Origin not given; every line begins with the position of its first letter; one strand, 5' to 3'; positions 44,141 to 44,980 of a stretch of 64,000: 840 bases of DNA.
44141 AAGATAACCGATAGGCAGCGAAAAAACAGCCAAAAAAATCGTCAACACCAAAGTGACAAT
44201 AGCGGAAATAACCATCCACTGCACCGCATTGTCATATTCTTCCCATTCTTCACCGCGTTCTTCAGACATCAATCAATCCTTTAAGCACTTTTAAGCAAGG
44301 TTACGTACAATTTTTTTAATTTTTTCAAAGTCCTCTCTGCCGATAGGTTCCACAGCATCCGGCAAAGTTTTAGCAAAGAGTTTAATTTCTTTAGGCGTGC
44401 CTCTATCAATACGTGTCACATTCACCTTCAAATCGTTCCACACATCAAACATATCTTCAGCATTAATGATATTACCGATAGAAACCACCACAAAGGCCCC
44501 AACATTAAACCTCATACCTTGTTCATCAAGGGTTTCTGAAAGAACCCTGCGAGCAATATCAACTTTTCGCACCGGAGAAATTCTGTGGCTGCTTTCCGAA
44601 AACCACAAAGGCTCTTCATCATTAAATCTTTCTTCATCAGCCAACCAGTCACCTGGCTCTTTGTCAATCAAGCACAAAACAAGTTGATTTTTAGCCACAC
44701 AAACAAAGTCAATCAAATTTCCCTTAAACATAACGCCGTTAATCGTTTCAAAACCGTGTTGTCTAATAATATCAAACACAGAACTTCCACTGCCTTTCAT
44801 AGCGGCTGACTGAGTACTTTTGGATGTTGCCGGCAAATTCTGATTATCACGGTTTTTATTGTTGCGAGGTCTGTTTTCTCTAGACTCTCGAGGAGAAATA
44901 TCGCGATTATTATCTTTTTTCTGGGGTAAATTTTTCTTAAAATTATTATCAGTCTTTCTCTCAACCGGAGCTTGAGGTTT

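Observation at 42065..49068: VirD4/TraG-type coupling protein in a six-gene operon of unknowns, with no VirB/Dot core genes nearby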

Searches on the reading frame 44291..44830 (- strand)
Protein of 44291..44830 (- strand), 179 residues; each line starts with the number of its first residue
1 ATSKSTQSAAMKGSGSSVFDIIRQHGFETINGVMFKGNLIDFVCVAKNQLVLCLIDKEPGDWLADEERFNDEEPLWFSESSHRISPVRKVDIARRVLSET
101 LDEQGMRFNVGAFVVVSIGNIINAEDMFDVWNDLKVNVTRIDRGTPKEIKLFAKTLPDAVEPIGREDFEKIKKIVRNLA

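Call 79: search_dna_similar(query=window:44291-44830:-, collection=plasmids, mode=protein, max_evalue=1, max_rows=15)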
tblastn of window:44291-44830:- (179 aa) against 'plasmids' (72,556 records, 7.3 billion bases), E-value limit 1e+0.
No match.
